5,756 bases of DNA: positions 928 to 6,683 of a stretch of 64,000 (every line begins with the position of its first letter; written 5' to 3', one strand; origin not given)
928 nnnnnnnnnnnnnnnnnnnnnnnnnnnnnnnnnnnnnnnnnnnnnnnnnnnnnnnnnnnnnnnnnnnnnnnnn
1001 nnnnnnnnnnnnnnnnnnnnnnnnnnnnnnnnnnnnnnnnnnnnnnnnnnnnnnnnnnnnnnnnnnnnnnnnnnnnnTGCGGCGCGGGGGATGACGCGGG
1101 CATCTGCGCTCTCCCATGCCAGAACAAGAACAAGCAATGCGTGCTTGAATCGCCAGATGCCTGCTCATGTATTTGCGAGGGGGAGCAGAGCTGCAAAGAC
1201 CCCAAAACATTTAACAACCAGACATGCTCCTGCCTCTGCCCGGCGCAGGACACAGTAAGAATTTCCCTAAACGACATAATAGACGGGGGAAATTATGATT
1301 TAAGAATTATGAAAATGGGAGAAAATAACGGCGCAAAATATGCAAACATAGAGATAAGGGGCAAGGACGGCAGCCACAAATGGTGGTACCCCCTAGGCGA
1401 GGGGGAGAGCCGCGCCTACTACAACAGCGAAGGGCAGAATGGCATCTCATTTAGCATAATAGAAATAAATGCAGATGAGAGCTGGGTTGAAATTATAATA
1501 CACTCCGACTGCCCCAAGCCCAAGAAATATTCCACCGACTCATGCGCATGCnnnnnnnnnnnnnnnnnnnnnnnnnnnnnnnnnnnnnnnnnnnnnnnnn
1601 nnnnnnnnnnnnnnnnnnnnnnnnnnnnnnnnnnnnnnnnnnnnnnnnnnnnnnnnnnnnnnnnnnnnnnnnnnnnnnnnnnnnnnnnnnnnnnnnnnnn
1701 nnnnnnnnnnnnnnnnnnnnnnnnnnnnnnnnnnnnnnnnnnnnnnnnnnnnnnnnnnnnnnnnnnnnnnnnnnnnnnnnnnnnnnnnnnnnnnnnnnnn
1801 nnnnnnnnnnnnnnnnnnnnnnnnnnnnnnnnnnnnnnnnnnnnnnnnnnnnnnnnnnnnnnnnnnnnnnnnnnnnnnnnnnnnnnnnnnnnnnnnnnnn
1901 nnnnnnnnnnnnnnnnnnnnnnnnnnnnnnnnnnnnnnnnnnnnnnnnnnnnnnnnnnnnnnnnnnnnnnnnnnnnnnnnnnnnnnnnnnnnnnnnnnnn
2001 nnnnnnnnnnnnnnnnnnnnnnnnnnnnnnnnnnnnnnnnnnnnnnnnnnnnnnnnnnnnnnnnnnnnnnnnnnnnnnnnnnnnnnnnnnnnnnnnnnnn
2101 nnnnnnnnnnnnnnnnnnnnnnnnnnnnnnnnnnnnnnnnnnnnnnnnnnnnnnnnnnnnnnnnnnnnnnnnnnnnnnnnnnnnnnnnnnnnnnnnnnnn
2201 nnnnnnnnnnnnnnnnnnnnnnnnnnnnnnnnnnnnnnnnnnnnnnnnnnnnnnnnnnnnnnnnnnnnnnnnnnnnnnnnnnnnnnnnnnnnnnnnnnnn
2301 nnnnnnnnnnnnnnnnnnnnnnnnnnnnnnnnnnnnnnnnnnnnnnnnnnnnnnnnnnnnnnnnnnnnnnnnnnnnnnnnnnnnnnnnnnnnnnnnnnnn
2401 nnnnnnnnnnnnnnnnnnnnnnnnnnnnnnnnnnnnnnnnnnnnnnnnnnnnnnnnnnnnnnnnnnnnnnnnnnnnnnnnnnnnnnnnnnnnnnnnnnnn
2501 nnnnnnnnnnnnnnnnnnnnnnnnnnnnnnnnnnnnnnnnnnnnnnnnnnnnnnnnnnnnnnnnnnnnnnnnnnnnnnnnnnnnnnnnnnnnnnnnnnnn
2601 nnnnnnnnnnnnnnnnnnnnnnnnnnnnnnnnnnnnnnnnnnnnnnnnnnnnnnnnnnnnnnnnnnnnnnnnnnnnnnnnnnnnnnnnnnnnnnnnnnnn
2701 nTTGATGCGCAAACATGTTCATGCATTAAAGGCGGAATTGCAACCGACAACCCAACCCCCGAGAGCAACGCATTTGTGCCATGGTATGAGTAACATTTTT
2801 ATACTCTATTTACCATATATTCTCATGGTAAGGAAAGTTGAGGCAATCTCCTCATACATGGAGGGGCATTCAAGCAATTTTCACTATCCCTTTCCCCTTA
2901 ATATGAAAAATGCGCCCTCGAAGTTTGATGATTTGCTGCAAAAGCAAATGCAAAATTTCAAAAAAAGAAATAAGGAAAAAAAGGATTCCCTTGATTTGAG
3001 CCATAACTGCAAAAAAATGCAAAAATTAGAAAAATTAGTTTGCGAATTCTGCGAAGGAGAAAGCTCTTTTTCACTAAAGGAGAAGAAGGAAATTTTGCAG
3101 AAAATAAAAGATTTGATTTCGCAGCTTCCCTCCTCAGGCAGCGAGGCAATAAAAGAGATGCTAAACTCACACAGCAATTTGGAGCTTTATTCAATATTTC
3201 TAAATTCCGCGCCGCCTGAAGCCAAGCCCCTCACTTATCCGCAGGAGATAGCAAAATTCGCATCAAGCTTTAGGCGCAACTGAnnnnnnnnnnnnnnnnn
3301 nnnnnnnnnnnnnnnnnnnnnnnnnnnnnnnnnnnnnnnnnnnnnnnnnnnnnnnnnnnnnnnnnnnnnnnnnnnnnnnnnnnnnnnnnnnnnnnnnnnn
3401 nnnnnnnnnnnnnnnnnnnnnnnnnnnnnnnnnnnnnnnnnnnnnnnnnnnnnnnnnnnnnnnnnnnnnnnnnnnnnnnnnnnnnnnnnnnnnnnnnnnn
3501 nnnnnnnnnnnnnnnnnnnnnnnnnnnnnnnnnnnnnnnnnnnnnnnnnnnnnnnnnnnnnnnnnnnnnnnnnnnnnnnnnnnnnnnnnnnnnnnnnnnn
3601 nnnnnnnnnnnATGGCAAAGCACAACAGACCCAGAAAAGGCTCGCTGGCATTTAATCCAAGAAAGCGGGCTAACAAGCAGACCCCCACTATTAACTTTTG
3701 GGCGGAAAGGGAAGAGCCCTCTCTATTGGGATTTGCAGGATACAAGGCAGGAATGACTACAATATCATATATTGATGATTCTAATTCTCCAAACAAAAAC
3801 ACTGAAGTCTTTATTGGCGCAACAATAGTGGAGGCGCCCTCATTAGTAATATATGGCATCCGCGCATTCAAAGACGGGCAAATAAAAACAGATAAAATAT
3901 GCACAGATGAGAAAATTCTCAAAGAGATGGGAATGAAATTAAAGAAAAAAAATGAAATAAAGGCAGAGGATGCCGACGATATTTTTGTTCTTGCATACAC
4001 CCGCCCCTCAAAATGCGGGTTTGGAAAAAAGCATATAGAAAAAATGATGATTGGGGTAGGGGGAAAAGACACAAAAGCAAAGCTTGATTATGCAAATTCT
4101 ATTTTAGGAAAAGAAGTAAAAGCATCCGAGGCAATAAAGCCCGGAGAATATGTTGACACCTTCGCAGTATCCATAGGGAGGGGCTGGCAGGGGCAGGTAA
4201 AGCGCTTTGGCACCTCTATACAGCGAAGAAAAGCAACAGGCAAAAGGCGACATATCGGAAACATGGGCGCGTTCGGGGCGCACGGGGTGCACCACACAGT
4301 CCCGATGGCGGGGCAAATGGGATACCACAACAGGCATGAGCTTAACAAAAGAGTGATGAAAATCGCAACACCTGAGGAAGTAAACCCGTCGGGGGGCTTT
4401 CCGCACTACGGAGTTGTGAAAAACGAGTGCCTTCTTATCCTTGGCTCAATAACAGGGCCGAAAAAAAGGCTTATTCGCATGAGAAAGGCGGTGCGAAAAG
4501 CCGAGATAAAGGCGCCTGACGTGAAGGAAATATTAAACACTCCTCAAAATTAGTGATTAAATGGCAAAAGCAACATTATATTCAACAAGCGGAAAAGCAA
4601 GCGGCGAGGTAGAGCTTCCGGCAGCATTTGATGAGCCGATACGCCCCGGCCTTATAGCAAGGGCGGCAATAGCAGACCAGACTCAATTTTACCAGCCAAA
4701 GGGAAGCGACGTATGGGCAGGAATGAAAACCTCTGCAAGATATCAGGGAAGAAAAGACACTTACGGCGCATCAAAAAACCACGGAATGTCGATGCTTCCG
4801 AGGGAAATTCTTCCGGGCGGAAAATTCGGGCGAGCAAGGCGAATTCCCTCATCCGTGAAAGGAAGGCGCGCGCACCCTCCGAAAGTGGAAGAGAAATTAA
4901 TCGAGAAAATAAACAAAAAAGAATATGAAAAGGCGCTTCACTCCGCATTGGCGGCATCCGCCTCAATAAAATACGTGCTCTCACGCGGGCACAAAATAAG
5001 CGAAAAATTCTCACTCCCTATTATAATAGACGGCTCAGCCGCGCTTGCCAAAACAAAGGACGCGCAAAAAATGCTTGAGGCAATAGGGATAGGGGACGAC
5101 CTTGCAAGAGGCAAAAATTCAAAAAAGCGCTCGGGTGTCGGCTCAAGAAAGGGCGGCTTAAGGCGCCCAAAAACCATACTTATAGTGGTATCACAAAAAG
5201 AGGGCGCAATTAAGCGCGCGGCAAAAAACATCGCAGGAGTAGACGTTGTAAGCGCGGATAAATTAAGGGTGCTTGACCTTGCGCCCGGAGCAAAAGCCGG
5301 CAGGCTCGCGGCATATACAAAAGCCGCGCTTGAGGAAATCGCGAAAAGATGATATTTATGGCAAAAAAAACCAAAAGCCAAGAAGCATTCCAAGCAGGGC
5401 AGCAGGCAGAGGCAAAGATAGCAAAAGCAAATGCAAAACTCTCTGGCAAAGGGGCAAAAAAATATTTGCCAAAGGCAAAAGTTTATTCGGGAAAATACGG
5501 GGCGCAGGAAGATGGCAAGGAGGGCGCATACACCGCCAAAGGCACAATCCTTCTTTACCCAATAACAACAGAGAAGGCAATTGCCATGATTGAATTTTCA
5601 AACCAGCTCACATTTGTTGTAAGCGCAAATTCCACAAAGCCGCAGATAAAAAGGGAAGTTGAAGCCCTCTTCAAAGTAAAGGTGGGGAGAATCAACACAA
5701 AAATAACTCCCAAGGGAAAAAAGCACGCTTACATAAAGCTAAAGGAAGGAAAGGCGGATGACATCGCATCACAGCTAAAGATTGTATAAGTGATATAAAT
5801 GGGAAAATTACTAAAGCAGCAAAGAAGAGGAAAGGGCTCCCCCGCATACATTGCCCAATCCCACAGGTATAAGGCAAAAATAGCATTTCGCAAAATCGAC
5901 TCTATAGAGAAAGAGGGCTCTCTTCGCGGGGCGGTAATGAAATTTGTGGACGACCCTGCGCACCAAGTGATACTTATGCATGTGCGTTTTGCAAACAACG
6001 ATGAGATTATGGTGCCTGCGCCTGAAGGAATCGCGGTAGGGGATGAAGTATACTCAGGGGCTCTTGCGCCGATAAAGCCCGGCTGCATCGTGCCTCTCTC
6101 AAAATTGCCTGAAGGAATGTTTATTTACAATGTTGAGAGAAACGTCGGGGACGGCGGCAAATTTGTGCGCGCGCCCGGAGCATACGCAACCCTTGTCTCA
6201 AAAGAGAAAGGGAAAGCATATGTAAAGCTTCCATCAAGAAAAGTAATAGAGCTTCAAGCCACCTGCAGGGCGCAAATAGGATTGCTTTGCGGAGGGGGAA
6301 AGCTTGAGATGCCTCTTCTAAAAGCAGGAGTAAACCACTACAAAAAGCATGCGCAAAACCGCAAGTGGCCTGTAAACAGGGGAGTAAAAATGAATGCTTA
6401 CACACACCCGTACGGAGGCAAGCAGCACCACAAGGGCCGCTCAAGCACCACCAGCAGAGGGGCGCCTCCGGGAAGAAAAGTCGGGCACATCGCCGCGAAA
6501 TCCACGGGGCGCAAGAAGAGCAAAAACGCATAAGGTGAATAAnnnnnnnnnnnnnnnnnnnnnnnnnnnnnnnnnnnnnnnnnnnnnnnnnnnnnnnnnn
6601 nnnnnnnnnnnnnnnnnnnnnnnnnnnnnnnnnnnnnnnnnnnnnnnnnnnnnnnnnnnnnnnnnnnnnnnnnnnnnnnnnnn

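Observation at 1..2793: Truncated giant cysteine-rich, sequon-rich modular surface protein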

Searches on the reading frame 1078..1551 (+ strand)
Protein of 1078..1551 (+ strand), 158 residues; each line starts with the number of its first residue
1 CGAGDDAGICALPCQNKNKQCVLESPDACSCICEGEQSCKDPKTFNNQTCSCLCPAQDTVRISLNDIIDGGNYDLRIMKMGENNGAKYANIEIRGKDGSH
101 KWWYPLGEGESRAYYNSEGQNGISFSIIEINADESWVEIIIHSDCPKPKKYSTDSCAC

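Call 39: find_homologous_proteins(query=A1, max_evalue=0.001)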
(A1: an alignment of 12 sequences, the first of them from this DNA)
Query A1 (12 sequences): 841 candidates shared short words with the query, none scored E <= 0.001.

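Call 46: search_solved_structures(query=A1, max_evalue=10)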
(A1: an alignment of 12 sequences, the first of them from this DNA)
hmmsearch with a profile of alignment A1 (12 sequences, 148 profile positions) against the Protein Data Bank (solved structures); distinct sequences matched with E-value up to 10: 19.
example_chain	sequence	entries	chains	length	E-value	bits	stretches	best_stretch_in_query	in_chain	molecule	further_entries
9fqr_Hy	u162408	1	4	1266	0.31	14.5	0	50-95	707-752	Dynein axonemal intermediate chain 3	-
5j5t_A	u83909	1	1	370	0.35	14.3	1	95-140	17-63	Mitogen-activated protein kinase kinase kinase kinase 3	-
8j07_i4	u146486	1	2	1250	0.59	13.6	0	50-94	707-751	Cilia- and flagella-associated protein 57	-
8pav_A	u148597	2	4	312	0.66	13.4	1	95-140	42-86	Serine/threonine-protein kinase 4 37kDa subunit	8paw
6yat_A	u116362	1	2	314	0.66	13.4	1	95-140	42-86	Serine/threonine-protein kinase 4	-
3com_A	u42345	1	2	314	0.66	13.4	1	95-140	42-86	Serine/threonine-protein kinase 4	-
8a5j_A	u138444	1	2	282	0.68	13.4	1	95-140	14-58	Serine/threonine-protein kinase 4 37kDa subunit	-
3zhp_C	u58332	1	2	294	0.78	13.2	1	72-139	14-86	SERINE/THREONINE-PROTEIN KINASE 24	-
3emi_A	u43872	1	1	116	0.86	13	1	50-111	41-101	Hia (Adhesin)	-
4bc6_A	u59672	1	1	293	1.1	12.7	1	96-138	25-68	SERINE/THREONINE-PROTEIN KINASE 10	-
5ajq_A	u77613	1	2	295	1.1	12.7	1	96-138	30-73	SERINE/THREONINE-PROTEIN KINASE 10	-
2j7t_A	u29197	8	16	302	1.1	12.7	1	96-138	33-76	SERINE/THREONINE-PROTEIN KINASE 10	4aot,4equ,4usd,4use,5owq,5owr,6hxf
6gtt_A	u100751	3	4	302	1.1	12.7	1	96-138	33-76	Serine/threonine-protein kinase 10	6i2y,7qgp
6eim_A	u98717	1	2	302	1.2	12.6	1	96-138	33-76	Serine/threonine-protein kinase 10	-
9iic_B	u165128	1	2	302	1.3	12.5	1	95-140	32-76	Serine/threonine-protein kinase 4 37kDa subunit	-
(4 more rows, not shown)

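Call 55: predict_structure(alignment_id=A1)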
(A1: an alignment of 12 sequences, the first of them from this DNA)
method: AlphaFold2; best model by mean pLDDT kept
length: 158 residues; sequences in the alignment: 12
mean_pLDDT: 78.1   pTM: 0.68
mean pLDDT of the five models: 78.1, 77.7, 71.3, 66.0, 65.3
residues with pLDDT >= 90: 54; 70-90: 62; 50-70: 17; < 50: 25
segments of 3 or more residues with pLDDT < 50: 1-5, 28-34, 36-48
pLDDT, mean of each block of 10 residues (from residue 1): 50 76 57 47 48 84 93 91 94 88 87 79 89 94 88 88
secondary structure, 60 per line:
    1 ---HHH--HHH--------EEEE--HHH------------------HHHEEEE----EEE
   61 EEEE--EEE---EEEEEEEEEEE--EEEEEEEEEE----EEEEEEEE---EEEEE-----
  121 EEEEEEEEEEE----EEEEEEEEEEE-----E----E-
elements in order: E20-23 E50-53 E58-64 E67-69 E73-83 E86-95 E100-107 E111-115 E121-131 E136-146

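Call 57: fold_search(model_id=the predicted structure, library=pdb)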
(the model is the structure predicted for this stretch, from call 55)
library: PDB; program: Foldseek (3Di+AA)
matches with E <= 10: 1222; with E <= 0.001: 0
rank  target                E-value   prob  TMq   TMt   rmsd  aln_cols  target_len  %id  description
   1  5nop_B                3.0e-02  0.77  0.20  0.10   8.6        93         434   15  Structure of Mojiang virus attachment glycoprotein (released 2017-07-19)
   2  4nqc_G                7.3e-02  0.33  0.21  0.17  18.5       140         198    4  Crystal structure of TCR-MR1 ternary complex and covalently bound 5-(2-oxopropylideneamino)-6-D-ribitylaminouracil (released 2014-04-16)
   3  6xqp_G                7.3e-02  0.13  0.15  0.13  18.8       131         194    4  Structure of human D462-E4 TCR in complex with human MR1-5-OP-RU (released 2020-08-26)
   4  4dx9_Y                8.2e-02  0.30  0.20  0.23  13.8       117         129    9  ICAP1 in complex with integrin beta 1 cytoplasmic tail (released 2013-01-09)
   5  8tvi_A                9.7e-02  0.38  0.21  0.09  11.8       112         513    8  Langya Virus G glycoprotein (LayV G) with stabilizing mutations (released 2024-05-01)
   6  5u1r_D                1.0e-01  0.16  0.18  0.15  21.3       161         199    4  Structure of human MR1-diclofenac in complex with human MAIT A-F7 TCR (released 2017-03-15)
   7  8k80_B                1.1e-01  0.54  0.21  0.10   9.0        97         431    8  Crystal structure of Langya Virus attachment (G) glycoprotein (released 2023-09-13)
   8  4ors_B                1.1e-01  0.21  0.18  0.18  12.7        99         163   11  Three-dimensional structure of the C65A mutant of Human lipocalin-type Prostaglandin D Synthase apo-form (released 2014-08-06)
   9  8wjb_A                1.1e-01  0.33  0.20  0.10   9.4        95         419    6  Structural insights into the Langya virus attachment glycoprotein (released 2024-10-02)
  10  9btx_D                1.2e-01  0.13  0.15  0.14  18.1       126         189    4  Structure of human MAIT A-F7 TCR in complex with human MR1-3,4-dihydroxybenzaldehyde (released 2024-12-25)
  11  5u17_B                1.2e-01  0.12  0.16  0.14  17.8       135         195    4  Structure of human MR1-DA-6-FP in complex with human MAIT A-F7 TCR (released 2017-02-08)
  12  4pjh_G                1.3e-01  0.25  0.21  0.17  18.5       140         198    4  Structure of human MR1-Ac-6-FP in complex with human MAIT B-G8 TCR (released 2014-07-02)
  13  8i5c_D                1.3e-01  0.23  0.19  0.16  19.3       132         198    4  Crystal structure of a TCR in complex with HLA-A*11:01 bound to KRAS peptide (VVGAVGVGK) (released 2023-08-23)
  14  4pj7_E                1.3e-01  0.20  0.18  0.15  18.6       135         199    4  Structure of human MR1-5-OP-RU in complex with human MAIT TRBV6-4 TCR (released 2014-07-02)
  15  9cgr_D                1.3e-01  0.16  0.18  0.16  18.4       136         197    4  Structure of human MAIT A-F7 TCR in complex with human MR1-Pyridoxal (released 2024-11-27)
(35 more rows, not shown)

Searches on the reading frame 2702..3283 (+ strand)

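Call 5: search_protein_families(library=pfam, proteins=[window:2702-3283:+])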
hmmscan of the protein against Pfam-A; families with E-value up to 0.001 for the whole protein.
window:2702-3283:+ (193 aa): 2 families
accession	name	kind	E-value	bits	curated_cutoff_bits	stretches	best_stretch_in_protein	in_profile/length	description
PF13012.11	MitMem_reg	-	0.00021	21.6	26.6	1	90-167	21-98/113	Maintenance of mitochondrial structure and function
PF08506.16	Cse1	-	0.001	18.5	22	0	63-141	64-141/370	Cse1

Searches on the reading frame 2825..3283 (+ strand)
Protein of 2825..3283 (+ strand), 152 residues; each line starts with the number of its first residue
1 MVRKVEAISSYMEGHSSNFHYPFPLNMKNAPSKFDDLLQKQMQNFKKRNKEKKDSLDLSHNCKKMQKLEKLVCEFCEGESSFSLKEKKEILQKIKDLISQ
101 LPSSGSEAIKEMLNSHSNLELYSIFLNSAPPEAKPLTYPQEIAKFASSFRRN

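Call 65: search_protein_families(library=pfam, proteins=[window:2825-3283:+], max_evalue=0.1)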
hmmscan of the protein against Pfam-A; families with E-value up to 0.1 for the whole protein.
window:2825-3283:+ (152 aa): 5 families
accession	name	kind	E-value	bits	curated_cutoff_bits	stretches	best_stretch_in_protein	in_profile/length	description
PF13012.11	MitMem_reg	-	0.00012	22.4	26.6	1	49-127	21-99/113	Maintenance of mitochondrial structure and function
PF08506.16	Cse1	-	0.00056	19.3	22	1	22-100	64-141/370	Cse1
PF05633.16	ROH1-like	-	0.015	14.8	21.5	1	19-97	271-348/384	Protein ROH1-like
PF12376.13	DUF3654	-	0.034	14.8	25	1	27-77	1-51/138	Protein of unknown function (DUF3654)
PF12950.13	TaqI_C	-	0.064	13.9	26.5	1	44-116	22-88/118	TaqI-like C-terminal specificity domain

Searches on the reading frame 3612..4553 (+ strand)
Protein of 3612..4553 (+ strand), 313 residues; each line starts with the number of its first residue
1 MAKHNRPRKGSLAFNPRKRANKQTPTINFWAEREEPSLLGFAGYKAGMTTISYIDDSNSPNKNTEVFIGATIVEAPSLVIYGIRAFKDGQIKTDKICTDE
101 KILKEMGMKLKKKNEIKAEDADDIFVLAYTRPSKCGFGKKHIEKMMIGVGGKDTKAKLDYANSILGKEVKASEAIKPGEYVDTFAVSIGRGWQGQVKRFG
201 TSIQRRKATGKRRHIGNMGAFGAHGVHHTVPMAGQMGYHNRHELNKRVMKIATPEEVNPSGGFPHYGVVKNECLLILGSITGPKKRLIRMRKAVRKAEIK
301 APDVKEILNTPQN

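Call 5: search_protein_families(library=pfam, proteins=[window:3612-4553:+])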
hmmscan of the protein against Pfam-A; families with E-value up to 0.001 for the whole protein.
window:3612-4553:+ (313 aa): 1 family
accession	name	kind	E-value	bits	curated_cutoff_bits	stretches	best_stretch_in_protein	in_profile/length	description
PF00297.29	Ribosomal_L3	-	2.3e-58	198.4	22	2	115-299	151-350/369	Ribosomal protein L3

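Call 20: find_encoding_contigs(protein=window:3612-4553:+, flank=6000, max_places=6)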
Protein window:3612-4553:+ (313 aa): 10 contigs read that carry it; 6 places shown.
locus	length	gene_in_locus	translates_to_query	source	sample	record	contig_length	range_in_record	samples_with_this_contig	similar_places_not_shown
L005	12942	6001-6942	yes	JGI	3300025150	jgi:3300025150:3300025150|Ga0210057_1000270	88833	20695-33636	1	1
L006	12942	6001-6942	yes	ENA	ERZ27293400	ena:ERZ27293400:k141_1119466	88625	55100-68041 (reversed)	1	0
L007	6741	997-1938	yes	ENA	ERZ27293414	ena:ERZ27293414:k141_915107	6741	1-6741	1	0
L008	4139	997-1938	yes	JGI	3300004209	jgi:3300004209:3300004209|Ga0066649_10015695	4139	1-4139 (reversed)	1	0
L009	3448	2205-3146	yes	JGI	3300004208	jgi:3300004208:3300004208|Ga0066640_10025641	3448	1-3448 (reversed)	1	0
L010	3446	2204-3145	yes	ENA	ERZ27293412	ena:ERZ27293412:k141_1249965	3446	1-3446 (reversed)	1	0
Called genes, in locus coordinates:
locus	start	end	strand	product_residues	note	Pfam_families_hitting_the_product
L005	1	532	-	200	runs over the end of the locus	-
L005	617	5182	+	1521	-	-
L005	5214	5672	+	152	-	-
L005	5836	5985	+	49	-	-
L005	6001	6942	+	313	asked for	PF00297:Ribosomal_L3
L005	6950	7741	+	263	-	PF00573:Ribosomal_L4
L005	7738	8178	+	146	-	PF00276:Ribosomal_L23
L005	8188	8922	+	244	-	PF00181:Ribosomal_L2_N (weak), PF03947:Ribosomal_L2_C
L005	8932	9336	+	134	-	PF00203:Ribosomal_S19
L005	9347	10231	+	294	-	PF00237:Ribosomal_L22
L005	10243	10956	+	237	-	PF07650:KH_2, PF00189:Ribosomal_S3_C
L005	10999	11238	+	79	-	PF00831:Ribosomal_L29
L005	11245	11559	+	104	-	PF01253:SUI1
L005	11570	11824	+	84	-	PF01868:RNase_P-MRP_p29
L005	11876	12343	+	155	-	PF00366:Ribosomal_S17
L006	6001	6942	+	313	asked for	PF00297:Ribosomal_L3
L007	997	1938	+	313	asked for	PF00297:Ribosomal_L3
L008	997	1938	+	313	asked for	PF00297:Ribosomal_L3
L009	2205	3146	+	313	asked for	PF00297:Ribosomal_L3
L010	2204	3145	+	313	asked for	PF00297:Ribosomal_L3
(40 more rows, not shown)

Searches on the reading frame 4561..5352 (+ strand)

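Call 5: search_protein_families(library=pfam, proteins=[window:4561-5352:+])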
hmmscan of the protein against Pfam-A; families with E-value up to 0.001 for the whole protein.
window:4561-5352:+ (263 aa): 1 family
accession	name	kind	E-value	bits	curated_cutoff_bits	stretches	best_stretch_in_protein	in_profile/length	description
PF00573.27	Ribosomal_L4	-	4.7e-31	108.4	25.8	1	17-262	1-189/190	Ribosomal protein L4/L1 family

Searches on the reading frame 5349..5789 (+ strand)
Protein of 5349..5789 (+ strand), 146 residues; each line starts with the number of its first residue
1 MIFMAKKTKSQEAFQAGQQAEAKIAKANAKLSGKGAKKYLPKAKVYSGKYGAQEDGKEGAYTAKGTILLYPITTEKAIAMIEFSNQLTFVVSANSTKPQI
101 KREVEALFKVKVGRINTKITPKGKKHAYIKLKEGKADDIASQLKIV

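Call 5: search_protein_families(library=pfam, proteins=[window:5349-5789:+])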
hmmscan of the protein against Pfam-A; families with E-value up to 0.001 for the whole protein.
window:5349-5789:+ (146 aa): 1 family
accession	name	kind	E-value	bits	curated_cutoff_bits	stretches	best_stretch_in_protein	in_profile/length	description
PF00276.25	Ribosomal_L23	-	4.5e-14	53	30.8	1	67-126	2-60/86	Ribosomal protein L23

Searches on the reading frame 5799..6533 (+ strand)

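Call 5: search_protein_families(library=pfam, proteins=[window:5799-6533:+])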
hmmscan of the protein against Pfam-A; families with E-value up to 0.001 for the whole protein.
window:5799-6533:+ (244 aa): 1 family
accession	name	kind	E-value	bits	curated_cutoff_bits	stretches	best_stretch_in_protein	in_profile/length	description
PF03947.24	Ribosomal_L2_C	-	8.2e-36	123.3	33.7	1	93-218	1-116/126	Ribosomal Proteins L2, C-terminal domain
